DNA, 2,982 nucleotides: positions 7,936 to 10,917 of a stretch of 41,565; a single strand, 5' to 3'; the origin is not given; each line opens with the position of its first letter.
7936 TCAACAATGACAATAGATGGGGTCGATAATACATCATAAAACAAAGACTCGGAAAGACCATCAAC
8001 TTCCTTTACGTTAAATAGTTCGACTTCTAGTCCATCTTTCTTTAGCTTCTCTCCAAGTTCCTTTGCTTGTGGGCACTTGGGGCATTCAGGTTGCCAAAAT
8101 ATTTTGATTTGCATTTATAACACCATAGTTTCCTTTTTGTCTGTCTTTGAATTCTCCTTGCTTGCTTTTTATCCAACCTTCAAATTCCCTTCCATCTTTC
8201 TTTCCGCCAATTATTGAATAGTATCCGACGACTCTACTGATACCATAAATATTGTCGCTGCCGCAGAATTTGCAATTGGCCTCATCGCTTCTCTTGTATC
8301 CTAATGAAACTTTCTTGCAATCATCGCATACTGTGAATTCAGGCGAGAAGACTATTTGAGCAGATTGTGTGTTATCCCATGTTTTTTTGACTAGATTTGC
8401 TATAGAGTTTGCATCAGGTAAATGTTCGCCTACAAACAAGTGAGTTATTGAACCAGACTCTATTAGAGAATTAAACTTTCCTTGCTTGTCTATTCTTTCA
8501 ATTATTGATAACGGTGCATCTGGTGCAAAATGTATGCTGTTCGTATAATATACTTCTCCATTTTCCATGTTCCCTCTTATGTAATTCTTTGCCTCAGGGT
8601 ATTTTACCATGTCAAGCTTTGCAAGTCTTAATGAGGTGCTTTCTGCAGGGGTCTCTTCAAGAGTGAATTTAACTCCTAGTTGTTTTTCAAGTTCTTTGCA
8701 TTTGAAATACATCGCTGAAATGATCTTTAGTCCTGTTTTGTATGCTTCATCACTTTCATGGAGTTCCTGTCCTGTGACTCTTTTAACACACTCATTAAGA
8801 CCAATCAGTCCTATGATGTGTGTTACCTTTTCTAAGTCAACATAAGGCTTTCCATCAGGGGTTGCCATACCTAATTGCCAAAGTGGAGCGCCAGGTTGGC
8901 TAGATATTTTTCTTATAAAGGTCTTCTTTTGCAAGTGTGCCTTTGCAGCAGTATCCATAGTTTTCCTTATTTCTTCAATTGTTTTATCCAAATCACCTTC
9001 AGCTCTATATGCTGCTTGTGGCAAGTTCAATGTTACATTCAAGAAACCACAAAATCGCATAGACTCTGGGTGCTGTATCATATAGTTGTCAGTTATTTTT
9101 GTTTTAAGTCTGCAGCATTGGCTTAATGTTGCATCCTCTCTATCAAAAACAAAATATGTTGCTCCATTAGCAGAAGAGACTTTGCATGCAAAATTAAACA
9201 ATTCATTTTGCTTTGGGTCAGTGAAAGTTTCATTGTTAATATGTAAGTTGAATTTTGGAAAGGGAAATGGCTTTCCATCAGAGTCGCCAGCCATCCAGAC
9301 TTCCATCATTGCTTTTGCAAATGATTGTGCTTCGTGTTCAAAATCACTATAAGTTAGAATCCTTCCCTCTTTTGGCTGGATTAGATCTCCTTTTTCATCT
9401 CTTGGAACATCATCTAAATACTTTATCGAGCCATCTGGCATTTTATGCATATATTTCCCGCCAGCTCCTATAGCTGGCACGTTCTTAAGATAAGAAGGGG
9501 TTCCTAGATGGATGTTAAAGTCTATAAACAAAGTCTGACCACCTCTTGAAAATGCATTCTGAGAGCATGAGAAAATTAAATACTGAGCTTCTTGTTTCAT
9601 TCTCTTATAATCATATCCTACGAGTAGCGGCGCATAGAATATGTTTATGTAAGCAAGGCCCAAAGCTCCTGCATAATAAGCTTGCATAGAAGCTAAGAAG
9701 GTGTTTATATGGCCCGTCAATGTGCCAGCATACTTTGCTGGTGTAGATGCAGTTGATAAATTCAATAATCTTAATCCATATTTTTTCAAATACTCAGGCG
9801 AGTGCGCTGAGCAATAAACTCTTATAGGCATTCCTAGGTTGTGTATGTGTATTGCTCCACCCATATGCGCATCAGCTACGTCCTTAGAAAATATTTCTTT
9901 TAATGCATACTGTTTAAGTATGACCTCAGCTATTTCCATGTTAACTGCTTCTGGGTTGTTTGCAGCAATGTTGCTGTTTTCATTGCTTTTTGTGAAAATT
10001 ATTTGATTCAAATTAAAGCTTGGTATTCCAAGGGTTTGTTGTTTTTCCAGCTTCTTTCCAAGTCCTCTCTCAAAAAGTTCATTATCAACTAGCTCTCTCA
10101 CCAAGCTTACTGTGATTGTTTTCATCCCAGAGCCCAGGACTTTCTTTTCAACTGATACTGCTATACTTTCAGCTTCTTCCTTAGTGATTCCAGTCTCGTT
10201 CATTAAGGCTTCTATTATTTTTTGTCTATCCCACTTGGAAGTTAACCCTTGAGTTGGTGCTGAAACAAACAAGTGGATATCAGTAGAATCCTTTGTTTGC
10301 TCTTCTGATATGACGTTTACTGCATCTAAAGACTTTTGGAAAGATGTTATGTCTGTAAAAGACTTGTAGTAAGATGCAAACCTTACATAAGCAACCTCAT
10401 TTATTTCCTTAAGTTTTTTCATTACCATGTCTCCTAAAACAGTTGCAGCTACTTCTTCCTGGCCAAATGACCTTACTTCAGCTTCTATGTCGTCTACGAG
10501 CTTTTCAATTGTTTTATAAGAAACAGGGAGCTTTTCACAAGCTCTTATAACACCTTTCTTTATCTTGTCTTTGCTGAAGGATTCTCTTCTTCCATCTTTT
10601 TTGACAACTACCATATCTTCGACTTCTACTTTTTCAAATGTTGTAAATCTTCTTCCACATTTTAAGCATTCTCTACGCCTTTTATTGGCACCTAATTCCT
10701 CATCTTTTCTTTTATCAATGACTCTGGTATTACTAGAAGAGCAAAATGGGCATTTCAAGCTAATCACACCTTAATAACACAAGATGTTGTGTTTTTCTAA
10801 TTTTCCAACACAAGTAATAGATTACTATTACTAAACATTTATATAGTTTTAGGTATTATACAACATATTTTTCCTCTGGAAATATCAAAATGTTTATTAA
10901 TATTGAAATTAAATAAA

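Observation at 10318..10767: A complete NrdR-like repressor module is fused in-frame to the anaerobic reductase NrdD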

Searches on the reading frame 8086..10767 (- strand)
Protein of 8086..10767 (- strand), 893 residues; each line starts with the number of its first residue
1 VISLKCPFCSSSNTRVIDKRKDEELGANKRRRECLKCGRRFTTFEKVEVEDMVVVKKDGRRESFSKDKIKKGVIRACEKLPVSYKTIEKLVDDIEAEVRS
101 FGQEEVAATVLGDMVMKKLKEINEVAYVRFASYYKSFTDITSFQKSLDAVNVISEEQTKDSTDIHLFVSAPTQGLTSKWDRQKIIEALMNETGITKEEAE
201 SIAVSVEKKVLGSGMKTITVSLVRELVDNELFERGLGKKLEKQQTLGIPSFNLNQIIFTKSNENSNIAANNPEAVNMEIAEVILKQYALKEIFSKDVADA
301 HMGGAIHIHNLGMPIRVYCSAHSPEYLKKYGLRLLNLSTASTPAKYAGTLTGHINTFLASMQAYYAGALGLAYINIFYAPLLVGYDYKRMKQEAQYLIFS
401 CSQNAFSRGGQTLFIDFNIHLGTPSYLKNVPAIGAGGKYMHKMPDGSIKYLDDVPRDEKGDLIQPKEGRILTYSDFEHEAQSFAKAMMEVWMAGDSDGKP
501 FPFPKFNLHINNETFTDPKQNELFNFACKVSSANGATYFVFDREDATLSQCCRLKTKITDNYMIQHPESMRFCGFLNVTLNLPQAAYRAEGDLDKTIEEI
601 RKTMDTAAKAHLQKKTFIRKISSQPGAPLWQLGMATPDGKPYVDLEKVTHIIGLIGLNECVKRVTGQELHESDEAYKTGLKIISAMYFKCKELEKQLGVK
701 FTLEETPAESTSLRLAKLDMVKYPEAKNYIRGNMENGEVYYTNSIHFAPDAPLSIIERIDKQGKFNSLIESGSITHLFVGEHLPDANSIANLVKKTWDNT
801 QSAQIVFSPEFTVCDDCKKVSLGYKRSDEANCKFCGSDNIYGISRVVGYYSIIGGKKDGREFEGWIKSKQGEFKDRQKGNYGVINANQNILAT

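Call 3: search_protein_families(library=pfam, proteins=[window:8086-10767:-], max_evalue=0.01)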
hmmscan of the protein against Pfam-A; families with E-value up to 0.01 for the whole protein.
window:8086-10767:- (893 aa): 3 families
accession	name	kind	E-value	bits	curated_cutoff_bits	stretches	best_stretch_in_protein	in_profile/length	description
PF13597.11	NRDD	-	1.4e-118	397.5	26.2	1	263-878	1-561/562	Anaerobic ribonucleoside-triphosphate reductase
PF03477.21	ATP-cone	-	8.8e-28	97.1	25.8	2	52-139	1-87/88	ATP cone domain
PF22811.2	Zn_ribbon_NrdR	-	2.4e-15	56.6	27.2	1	4-45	1-42/42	Transcriptional repressor NrdR-like, N-terminal domain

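Call 4: search_protein_families(library=ncbifam, proteins=[window:8086-10767:-], max_evalue=0.01)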
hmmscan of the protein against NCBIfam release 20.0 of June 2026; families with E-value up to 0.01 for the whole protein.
window:8086-10767:- (893 aa): 10 families
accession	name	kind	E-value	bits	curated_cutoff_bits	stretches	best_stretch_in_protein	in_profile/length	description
TIGR02487.1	NrdD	equivalog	1.2e-108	364.2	326.35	1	262-878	1-580/581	anaerobic ribonucleoside-triphosphate reductase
NF006126.0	PRK08270.1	equivalog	2.1e-82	277.5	548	1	260-877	115-679/684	ribonucleoside triphosphate reductase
NF006358.0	PRK08579.1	equivalog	5.2e-62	209.9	585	3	578-865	338-617/624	anaerobic ribonucleoside triphosphate reductase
TIGR00244.1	TIGR00244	equivalog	1.7e-51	174.2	124.65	1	4-148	1-145/147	transcriptional regulator NrdR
NF005497.0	PRK07111.1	equivalog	7.1e-46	156.9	764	3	552-878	432-742/746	anaerobic ribonucleoside triphosphate reductase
NF006127.0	PRK08271.1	equivalog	8.8e-36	123.6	545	2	487-852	266-608/631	anaerobic ribonucleoside-triphosphate reductase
NF006732.0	PRK09263.1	equivalog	2.4e-32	112.2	657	3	578-850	410-683/712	anaerobic ribonucleoside-triphosphate reductase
TIGR02827.1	RNR_anaer_Bdell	equivalog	5e-31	107.9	568.3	2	508-862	260-589/596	anaerobic ribonucleoside-triphosphate reductase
NF011292.0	PRK14704.1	equivalog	8.2e-24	84.1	736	1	645-877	399-615/618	anaerobic ribonucleoside triphosphate reductase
NF008994.0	PRK12337.1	equivalog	6.8e-05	21.6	603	0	184-239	105-159/492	2-phosphoglycerate kinase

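Call 5: find_homologous_proteins(query=window:8086-10767:-, region=1-260)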
Query window:8086-10767:-, residues 1-260 (260 aa): 251 proteins with E <= 0.001 among 2532 candidates; the best 120 are listed.
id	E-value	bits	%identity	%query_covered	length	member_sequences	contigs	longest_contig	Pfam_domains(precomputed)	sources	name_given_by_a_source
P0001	1.7e-159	547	100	100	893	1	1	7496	PF22811.3,PF03477.22,PF13597.12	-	-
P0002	1.7e-159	547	100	100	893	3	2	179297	PF22811.3,PF03477.22,PF13597.12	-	-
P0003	1.7e-159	547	100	100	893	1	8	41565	PF22811.3,PF03477.22,PF13597.12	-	-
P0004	4.3e-159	545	100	100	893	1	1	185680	PF22811.3,PF03477.22,PF13597.12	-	-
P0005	1.7e-149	514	92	100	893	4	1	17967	PF22811.3,PF03477.22,PF13597.12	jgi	-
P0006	4.8e-147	506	91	100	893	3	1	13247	PF22811.3,PF03477.22,PF13597.12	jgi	-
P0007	1.5e-144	498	88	100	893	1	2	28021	PF22811.3,PF03477.22,PF13597.12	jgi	-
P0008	2.3e-143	494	88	100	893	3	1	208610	PF22811.3,PF03477.22,PF13597.12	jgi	jgi:ribonucleoside-triphosphate reductase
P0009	1.8e-140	484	85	99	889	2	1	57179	PF22811.3,PF03477.22,PF13597.12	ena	-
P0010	4.8e-140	483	84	100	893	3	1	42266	PF22811.3,PF03477.22,PF13597.12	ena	-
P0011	4.6e-135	467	82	99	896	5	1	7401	PF22811.3,PF03477.22,PF13597.12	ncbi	-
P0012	9.5e-135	466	82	99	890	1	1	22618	PF22811.3,PF03477.22,PF13597.12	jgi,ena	-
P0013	1.2e-134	465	82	100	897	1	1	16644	PF22811.3,PF03477.22,PF13597.12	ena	-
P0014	2.1e-134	465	80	99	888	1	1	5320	PF22811.3,PF03477.22,PF13597.12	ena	-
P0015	6.8e-131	453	79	99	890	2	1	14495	PF22811.3,PF03477.22,PF13597.12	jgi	jgi:ribonucleoside-triphosphate reductase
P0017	1.7e-129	448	79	99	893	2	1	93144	PF22811.3,PF03477.22,PF13597.12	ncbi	ncbi:MAG: anaerobic ribonucleoside-triphosphate reductase [Candidatus Aenigmatarchaeota archaeon]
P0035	6.6e-84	299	54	99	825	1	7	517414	PF22811.3,PF03477.22,PF13597.12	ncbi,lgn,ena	-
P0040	2.7e-82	294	52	99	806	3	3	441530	PF22811.3,PF03477.22,PF13597.12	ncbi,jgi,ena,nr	ncbi:MAG TPA: anaerobic ribonucleoside-triphosphate reductase [Candidatus Bathyarchaeia archaeon]|nr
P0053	5.2e-79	283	52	99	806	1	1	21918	PF22811.3,PF03477.22,PF13597.12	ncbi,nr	ncbi:MAG: anaerobic ribonucleoside-triphosphate reductase [Asgard group archaeon]|nr:anaerobic ribon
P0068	2.4e-75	271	50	99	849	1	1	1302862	PF22811.3,PF03477.22,PF13597.12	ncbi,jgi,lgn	ncbi:MAG: transcriptional regulator NrdR [Candidatus Micrarchaeia archaeon]|jgi:ribonucleoside-triph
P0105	2.6e-37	147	46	56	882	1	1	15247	PF22811.3,PF03477.22,PF13597.12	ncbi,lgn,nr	ncbi:ribonucleoside triphosphate reductase [Candidatus Woesearchaeota archaeon]|nr:ribonucleoside tr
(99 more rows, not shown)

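Call 63: predict_structure(alignment_id=A1)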
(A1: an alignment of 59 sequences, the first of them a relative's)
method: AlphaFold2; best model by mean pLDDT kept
length: 893 residues; sequences in the alignment: 59
mean_pLDDT: 79.1   pTM: 0.69
mean pLDDT of the five models: 79.1, 76.5, 75.2, 73.5, 72.9
residues with pLDDT >= 90: 291; 70-90: 389; 50-70: 136; < 50: 77
segments of 3 or more residues with pLDDT < 50: 1-3, 46-50, 136-140, 145-166, 170-174, 237-247, 249-252, 265-267, 882-889, 891-893
pLDDT, mean of each block of 10 residues (from residue 1): 66 76 60 80 56 72 80 77 80 81 75 80 73 57 48 28 41 56 76 74 79 64 67 56 42 55 51 66 84 95 93 83 90 84 93 88 79 93 96 94 60 80 92 95 95 92 94 97 98 83 88 95 97 89 71 69 86 86 96 97 97 92 77 84 84 94 95 96 97 94 80 91 92 87 87 85 86 77 83 92 84 81 60 83 67 69 74 75 46 37
secondary structure, 60 per line:
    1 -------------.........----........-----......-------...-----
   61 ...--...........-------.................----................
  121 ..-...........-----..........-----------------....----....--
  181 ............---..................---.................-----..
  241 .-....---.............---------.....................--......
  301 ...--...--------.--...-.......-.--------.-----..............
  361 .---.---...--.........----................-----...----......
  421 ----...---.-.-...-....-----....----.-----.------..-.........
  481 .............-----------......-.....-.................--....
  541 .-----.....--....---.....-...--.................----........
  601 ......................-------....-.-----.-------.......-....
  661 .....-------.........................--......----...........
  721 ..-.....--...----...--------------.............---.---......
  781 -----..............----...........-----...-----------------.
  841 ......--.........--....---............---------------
elements in order (helices of 4 or more, strands of 3 or more residues): E14-22 E27-34 E40-45 E53-55 E61-63 H66-76 H84-100 E105-107 H108-122 H124-134 H140-149 E167-170 E175-178 H181-192 H196-213 E217-219 H220-233 H243-246 H250-262 H272-292 H295-303 E306-308 E320-322 H324-330 H347-361 E369-371 H374-382 H387-402 E415-420 E439-442 E448-451 H473-493 E505-510 H512-516 H518-534 E537-541 E547-551 E554-557 H561-565 E572-581 H582-588 H593-622 H630-633 E649-655 H657-665 H673-697 E700-705 H710-722 H724-728 E731-733 E738-740 H755-767 E775-780 H786-799 E804-814 E820-822 E840-846 E849-857 E860-863 H867-878

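Call 69: find_encoding_contigs(protein=P0008, flank=3000, max_places=1)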
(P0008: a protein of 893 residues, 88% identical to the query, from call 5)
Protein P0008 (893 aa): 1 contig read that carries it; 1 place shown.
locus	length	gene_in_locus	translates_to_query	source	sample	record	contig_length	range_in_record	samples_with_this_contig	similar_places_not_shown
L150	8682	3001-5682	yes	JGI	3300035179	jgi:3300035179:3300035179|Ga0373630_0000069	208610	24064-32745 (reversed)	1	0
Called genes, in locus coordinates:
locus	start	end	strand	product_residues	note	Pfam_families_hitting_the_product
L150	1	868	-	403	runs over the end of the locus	PF13401:AAA_22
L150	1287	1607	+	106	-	-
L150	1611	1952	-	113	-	PF13742:tRNA_anti_2 (weak), PF01336:tRNA_anti-codon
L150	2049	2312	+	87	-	-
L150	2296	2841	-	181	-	PF10469:AKAP7_NLS, PF02834:LigT_PEase, PF13563:2_5_RNA_ligase2, PF02834:LigT_PEase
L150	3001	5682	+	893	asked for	PF22811:Zn_ribbon_NrdR, PF03477:ATP-cone, PF13597:NRDD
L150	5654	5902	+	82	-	PF13192:Thioredoxin_3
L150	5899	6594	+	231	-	PF13353:Fer4_12, PF04055:Radical_SAM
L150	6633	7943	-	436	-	PF19289:PmbA_TldD_3rd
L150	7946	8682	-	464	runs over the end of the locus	PF01523:PmbA_TldD_1st, PF19290:PmbA_TldD_2nd, PF19289:PmbA_TldD_3rd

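Call 70: find_encoding_contigs(protein=P0009, flank=3000, max_places=1)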
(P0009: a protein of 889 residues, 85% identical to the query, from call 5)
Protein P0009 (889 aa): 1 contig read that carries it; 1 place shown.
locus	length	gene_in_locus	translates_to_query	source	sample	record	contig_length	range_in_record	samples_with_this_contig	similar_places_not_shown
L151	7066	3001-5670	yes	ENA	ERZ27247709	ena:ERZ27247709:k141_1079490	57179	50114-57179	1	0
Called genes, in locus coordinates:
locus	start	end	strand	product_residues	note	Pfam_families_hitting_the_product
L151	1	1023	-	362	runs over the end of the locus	PF13173:AAA_14 (faint), PF13401:AAA_22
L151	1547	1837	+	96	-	-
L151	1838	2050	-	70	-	-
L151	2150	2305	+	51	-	-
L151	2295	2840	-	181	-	PF02834:LigT_PEase, PF10469:AKAP7_NLS, PF13563:2_5_RNA_ligase2, PF02834:LigT_PEase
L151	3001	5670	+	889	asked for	PF22811:Zn_ribbon_NrdR, PF03477:ATP-cone, PF13597:NRDD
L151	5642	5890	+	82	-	PF13192:Thioredoxin_3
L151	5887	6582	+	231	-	PF13353:Fer4_12, PF04055:Radical_SAM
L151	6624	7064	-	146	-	?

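Call 71: find_encoding_contigs(protein=P0017, flank=3000, max_places=1)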
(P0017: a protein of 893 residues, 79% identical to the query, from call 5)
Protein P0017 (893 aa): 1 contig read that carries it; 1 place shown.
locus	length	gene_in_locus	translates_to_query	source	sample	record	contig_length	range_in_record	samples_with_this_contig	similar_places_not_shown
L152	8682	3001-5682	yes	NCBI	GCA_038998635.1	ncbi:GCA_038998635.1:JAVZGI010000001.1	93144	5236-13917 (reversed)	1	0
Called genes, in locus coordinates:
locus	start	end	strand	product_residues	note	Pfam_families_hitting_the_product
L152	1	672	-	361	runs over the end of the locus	PF04851:ResIII (faint), PF13173:AAA_14 (faint), PF13401:AAA_22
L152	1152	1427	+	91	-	-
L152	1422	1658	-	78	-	-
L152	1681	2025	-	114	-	PF13742:tRNA_anti_2 (weak), PF01336:tRNA_anti-codon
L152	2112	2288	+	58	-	-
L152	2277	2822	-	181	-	PF10469:AKAP7_NLS, PF02834:LigT_PEase, PF13563:2_5_RNA_ligase2, PF02834:LigT_PEase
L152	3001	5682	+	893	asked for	PF22811:Zn_ribbon_NrdR, PF03477:ATP-cone, PF13597:NRDD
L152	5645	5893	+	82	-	PF13192:Thioredoxin_3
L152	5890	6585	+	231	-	PF13353:Fer4_12, PF04055:Radical_SAM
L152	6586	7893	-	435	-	PF19289:PmbA_TldD_3rd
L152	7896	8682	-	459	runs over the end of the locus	PF01523:PmbA_TldD_1st, PF19290:PmbA_TldD_2nd, PF19289:PmbA_TldD_3rd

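Call 72: find_encoding_contigs(protein=P0013, flank=3000, max_places=1)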
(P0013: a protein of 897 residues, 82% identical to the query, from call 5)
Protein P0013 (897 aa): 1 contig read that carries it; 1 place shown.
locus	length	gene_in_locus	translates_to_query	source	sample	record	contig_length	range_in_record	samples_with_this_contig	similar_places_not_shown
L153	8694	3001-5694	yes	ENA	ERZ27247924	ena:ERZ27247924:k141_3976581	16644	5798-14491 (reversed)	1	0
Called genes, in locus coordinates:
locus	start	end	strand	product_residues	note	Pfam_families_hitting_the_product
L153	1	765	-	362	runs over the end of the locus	PF13401:AAA_22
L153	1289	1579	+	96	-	-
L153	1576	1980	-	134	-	PF01336:tRNA_anti-codon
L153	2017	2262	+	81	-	-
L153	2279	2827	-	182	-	PF10469:AKAP7_NLS, PF02834:LigT_PEase, PF13563:2_5_RNA_ligase2, PF02834:LigT_PEase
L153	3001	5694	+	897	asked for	PF22811:Zn_ribbon_NrdR, PF03477:ATP-cone, PF13597:NRDD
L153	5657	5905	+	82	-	PF13192:Thioredoxin_3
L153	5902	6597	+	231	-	PF13353:Fer4_12, PF04055:Radical_SAM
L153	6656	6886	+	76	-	-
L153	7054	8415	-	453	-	PF19289:PmbA_TldD_3rd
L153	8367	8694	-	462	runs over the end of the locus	PF01523:PmbA_TldD_1st (weak), PF19290:PmbA_TldD_2nd, PF19289:PmbA_TldD_3rd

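Call 83: find_encoding_contigs(protein=P0040, flank=1500, max_places=1)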
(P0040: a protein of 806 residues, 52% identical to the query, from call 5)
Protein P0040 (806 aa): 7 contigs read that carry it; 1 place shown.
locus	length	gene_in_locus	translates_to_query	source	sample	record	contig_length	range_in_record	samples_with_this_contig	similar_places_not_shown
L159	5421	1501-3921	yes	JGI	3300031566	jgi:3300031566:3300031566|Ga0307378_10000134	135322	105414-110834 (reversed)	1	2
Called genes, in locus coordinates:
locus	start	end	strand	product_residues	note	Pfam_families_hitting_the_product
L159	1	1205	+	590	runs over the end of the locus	PF13230:GATase_4, PF13522:GATase_6, PF13537:GATase_7, PF01380:SIS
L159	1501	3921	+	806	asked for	PF22811:Zn_ribbon_NrdR, PF03477:ATP-cone, PF13597:NRDD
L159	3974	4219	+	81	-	PF13597:NRDD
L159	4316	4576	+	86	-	-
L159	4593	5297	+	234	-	PF13353:Fer4_12, PF04055:Radical_SAM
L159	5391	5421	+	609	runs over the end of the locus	PF02919:Topoisom_I_N, PF01028:Topoisom_I, PF14370:Topo_C_assoc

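Call 84: find_encoding_contigs(protein=P0053, flank=1500, max_places=1)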
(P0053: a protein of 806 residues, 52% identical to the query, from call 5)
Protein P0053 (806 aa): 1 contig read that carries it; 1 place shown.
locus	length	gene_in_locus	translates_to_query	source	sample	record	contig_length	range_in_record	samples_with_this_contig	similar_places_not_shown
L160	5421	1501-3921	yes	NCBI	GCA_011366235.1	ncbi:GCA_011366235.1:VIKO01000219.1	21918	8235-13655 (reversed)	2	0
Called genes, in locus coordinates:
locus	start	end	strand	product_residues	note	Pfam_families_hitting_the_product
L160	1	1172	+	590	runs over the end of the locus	PF13230:GATase_4, PF13522:GATase_6, PF13537:GATase_7, PF01380:SIS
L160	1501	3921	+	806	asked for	PF22811:Zn_ribbon_NrdR, PF03477:ATP-cone, PF13597:NRDD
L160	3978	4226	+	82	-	PF13597:NRDD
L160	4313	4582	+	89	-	PF00462:Glutaredoxin (weak), PF13192:Thioredoxin_3 (weak)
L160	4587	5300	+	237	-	PF13353:Fer4_12, PF04055:Radical_SAM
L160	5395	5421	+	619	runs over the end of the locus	PF02919:Topoisom_I_N, PF01028:Topoisom_I, PF14370:Topo_C_assoc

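Call 85: find_encoding_contigs(protein=P0068, flank=1500, max_places=1)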
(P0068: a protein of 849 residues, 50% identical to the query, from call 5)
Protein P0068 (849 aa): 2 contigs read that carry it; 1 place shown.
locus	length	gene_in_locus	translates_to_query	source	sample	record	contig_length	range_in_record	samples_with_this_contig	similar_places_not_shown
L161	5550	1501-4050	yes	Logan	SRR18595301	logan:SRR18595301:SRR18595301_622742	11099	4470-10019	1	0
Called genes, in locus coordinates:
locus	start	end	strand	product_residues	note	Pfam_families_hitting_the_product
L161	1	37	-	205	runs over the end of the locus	-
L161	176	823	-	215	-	-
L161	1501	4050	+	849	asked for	PF22811:Zn_ribbon_NrdR, PF03477:ATP-cone, PF13597:NRDD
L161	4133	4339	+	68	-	PF13597:NRDD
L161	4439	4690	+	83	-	PF13192:Thioredoxin_3 (weak)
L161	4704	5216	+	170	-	PF00578:AhpC-TSA, PF08534:Redoxin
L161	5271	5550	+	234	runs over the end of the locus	PF13353:Fer4_12, PF04055:Radical_SAM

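Call 86: find_encoding_contigs(protein=P0105, flank=1500, max_places=1)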
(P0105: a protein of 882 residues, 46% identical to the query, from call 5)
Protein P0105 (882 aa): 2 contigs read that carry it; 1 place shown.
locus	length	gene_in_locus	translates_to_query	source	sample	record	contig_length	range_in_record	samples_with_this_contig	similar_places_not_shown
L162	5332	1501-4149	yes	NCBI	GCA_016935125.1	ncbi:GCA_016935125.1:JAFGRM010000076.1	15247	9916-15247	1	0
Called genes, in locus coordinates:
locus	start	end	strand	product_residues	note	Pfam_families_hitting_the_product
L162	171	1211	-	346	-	-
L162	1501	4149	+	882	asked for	PF22811:Zn_ribbon_NrdR, PF03477:ATP-cone, PF13597:NRDD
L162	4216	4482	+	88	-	PF05768:Glrx-like (weak)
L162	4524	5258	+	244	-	PF13353:Fer4_12, PF04055:Radical_SAM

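Call 87: find_encoding_contigs(protein=P0035, flank=1500, max_places=1)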
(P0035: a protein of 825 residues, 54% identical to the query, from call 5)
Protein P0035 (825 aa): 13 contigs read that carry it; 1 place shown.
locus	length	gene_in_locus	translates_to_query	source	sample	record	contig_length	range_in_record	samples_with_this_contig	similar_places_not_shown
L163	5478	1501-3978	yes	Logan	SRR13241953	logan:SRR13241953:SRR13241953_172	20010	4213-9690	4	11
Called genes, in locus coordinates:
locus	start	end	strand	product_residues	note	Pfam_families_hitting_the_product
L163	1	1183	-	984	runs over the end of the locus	PF03477:ATP-cone, PF00317:Ribonuc_red_lgN, PF02867:Ribonuc_red_lgC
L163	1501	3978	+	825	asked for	PF22811:Zn_ribbon_NrdR, PF03477:ATP-cone, PF13597:NRDD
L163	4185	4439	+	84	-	-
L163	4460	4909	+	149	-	-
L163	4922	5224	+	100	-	-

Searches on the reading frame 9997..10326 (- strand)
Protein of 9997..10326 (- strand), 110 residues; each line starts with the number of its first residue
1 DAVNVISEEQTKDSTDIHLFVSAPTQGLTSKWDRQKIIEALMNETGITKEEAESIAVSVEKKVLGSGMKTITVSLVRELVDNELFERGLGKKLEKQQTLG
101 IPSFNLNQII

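Call 39: search_protein_families(library=pfam, proteins=[window:9997-10326:-], max_evalue=1)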
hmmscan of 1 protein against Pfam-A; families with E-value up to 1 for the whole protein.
seq(110 aa): 5 families
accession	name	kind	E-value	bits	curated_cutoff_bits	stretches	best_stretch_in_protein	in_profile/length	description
PF03477.21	ATP-cone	-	1.8e-05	25.7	25.8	1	30-88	11-71/88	ATP cone domain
PF03735.19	ENT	-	0.0091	16.5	28.5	1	31-60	27-56/71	ENT domain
PF17727.6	CtsR_C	-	0.026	15.2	23.8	1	34-66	22-54/72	CtsR C-terminal dimerization domain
PF12717.13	Cnd1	-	0.11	12.9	26.4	1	29-63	111-145/162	non-SMC mitotic condensation complex subunit 1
PF08861.15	DUF1828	-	0.12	13.1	22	1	31-67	45-80/91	Domain of unknown function DUF1828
